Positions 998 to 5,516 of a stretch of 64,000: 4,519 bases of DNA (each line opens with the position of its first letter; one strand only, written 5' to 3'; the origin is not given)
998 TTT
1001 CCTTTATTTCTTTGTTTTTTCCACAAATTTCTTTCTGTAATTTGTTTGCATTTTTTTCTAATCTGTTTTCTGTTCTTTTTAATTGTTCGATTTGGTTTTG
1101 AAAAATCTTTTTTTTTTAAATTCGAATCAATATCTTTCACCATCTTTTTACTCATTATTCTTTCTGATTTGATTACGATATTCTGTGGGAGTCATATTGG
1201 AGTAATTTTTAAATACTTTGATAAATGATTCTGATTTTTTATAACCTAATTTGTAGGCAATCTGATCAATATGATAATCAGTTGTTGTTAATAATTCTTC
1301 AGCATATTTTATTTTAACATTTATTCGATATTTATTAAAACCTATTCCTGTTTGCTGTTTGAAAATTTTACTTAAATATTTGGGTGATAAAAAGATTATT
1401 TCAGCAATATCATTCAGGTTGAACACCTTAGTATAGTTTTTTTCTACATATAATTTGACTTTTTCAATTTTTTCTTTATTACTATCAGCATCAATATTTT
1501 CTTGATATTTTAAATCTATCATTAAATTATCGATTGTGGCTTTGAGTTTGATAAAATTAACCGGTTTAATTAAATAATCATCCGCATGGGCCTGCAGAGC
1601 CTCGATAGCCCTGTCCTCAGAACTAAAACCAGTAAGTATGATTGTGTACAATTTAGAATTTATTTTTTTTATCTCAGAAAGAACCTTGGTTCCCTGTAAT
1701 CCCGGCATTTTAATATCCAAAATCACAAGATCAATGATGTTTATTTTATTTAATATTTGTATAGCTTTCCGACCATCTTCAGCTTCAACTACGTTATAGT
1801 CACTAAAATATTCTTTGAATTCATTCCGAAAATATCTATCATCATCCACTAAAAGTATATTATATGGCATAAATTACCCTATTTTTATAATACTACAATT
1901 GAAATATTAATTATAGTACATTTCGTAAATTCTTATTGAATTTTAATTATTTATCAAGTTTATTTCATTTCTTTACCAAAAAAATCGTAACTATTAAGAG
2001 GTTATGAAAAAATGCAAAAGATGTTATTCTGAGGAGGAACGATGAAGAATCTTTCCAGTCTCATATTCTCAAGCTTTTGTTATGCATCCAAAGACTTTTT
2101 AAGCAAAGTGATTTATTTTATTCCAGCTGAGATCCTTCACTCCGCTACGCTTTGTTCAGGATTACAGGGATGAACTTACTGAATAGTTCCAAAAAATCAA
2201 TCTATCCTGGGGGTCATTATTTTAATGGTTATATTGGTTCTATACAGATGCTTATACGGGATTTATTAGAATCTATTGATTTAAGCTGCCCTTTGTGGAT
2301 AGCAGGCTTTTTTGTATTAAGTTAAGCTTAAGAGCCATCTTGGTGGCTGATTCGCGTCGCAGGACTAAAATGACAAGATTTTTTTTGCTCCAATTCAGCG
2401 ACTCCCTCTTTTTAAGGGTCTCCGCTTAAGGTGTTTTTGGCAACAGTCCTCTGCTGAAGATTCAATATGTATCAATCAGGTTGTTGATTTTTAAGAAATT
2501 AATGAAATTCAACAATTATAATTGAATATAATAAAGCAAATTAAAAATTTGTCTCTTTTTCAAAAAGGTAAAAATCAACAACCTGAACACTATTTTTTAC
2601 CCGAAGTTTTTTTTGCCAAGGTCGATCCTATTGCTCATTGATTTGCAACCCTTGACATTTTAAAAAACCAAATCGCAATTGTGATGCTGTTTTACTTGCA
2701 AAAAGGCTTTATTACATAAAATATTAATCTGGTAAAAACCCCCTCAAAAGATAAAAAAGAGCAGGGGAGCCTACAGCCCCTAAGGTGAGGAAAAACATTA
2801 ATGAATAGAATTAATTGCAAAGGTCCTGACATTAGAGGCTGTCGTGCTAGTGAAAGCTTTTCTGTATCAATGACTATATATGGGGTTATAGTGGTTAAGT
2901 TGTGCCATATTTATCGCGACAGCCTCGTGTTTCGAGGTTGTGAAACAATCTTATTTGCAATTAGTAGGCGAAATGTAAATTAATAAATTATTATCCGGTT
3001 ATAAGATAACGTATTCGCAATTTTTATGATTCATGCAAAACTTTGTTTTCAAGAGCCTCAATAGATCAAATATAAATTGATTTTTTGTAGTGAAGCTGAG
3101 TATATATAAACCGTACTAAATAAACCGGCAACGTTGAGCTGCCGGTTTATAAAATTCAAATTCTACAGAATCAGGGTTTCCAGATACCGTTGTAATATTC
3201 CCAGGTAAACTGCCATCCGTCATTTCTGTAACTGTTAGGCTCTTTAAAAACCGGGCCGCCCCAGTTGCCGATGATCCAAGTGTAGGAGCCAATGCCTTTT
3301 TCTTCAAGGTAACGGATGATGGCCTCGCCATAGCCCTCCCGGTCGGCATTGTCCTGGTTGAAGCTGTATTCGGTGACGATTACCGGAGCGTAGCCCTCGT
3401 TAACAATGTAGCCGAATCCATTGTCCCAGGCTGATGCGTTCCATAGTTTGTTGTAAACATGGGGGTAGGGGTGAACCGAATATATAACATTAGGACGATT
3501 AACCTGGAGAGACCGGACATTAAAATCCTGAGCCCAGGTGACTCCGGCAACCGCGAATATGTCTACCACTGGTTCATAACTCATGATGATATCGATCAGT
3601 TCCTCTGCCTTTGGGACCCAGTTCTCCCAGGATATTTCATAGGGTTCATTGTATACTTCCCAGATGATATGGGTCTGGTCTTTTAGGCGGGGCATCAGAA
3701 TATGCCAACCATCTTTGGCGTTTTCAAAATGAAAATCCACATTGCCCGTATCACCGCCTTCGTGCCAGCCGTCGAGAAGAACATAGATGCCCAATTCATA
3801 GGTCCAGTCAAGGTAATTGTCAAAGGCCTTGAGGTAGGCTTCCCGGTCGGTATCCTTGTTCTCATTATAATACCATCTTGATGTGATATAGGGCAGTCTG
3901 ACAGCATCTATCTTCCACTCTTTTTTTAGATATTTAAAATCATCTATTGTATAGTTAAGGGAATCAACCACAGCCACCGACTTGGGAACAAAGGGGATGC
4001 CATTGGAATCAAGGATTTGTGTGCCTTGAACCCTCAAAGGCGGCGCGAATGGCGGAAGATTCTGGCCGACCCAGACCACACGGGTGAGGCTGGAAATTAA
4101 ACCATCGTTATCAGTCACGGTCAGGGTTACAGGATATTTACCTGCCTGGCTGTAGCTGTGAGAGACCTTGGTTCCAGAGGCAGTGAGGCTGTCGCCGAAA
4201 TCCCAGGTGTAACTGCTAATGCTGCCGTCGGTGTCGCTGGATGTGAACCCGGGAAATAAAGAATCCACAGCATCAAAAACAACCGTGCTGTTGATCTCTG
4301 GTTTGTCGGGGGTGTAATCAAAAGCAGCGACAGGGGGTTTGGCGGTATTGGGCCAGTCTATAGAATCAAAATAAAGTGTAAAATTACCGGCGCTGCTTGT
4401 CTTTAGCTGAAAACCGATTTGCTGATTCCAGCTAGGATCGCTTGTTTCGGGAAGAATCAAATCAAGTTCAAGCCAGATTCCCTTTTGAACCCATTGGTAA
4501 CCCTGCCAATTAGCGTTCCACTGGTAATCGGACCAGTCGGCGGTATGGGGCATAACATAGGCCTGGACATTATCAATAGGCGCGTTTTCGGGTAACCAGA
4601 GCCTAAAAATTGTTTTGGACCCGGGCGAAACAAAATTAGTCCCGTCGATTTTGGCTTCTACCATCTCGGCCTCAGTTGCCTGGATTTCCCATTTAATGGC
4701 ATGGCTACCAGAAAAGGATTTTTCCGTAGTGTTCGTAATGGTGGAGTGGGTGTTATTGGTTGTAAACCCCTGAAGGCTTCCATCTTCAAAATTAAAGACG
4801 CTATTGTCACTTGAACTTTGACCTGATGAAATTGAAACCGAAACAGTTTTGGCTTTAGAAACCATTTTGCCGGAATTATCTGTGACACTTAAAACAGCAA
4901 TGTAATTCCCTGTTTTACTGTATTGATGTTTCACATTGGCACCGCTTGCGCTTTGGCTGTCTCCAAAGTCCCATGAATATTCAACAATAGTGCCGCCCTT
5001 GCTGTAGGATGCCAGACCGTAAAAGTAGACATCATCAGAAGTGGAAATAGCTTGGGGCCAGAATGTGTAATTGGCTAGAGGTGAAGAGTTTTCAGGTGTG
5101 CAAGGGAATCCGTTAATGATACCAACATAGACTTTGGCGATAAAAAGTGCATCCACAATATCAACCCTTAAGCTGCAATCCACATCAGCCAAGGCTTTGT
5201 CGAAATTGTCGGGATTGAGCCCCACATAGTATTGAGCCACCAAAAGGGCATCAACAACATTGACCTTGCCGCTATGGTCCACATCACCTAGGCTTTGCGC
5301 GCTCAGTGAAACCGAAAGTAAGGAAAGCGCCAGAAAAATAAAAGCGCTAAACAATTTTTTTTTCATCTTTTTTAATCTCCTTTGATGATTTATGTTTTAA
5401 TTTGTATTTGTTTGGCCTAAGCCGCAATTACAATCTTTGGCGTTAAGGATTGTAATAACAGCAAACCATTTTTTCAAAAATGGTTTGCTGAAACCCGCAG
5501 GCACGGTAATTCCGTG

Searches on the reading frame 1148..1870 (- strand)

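Call 84: search_protein_families(library=pfam, proteins=[window:1148-1870:-], max_evalue=0.0001)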
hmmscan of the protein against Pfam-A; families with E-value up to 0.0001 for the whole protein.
window:1148-1870:- (240 aa): 3 families
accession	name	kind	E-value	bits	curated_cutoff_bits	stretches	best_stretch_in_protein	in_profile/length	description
PF00072.30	Response_reg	-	1.2e-25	90.3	30.2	1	5-113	1-110/111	Response regulator receiver domain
PF12833.13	HTH_18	-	2.1e-20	73.2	33.6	1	155-234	1-80/80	Helix-turn-helix domain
PF00165.29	HTH_AraC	-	7.7e-18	64.6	26.6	2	196-233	6-42/42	Bacterial regulatory helix-turn-helix proteins, AraC family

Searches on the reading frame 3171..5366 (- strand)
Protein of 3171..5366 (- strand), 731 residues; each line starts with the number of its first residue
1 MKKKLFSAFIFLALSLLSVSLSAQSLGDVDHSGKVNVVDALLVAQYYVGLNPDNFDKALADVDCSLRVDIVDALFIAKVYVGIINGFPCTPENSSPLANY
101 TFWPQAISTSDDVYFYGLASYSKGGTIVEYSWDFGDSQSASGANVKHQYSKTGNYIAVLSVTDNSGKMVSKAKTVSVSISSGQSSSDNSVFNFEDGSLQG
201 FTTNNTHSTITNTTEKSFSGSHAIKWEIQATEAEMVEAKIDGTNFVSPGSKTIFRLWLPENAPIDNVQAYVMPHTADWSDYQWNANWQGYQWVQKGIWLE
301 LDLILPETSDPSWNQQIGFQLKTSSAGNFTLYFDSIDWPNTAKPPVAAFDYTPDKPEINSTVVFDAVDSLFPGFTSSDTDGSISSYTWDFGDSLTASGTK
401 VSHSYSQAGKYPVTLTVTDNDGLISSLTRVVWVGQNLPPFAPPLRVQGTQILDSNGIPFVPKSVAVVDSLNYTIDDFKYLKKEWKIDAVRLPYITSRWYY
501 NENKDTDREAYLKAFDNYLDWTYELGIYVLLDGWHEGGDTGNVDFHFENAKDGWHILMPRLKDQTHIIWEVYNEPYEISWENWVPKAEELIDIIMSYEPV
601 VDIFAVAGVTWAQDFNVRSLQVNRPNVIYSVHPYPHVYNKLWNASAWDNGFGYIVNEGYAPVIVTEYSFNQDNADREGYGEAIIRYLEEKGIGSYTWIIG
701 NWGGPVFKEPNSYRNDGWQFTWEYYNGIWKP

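Call 62: search_protein_families(library=pfam, proteins=[window:3171-5366:-], max_evalue=0.00001)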
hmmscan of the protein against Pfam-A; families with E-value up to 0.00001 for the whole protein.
window:3171-5366:- (731 aa): 5 families
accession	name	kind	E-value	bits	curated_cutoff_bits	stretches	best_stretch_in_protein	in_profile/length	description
PF18911.6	PKD_4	-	2.3e-36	124.2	27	2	370-426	21-77/85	PKD domain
PF00150.24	Cellulase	-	8.7e-28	98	23.5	1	456-701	5-270/272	Cellulase (glycosyl hydrolase family 5)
PF00801.26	PKD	-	6.4e-23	81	23.5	2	359-430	14-78/80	PKD domain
PF22352.2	K319L-like_PKD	-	5.1e-07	30.1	27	0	373-426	18-77/84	K319L-like, PKD domain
PF00404.24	Dockerin_1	-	1.6e-06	28.7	22.9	1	26-77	1-53/57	Dockerin type I domain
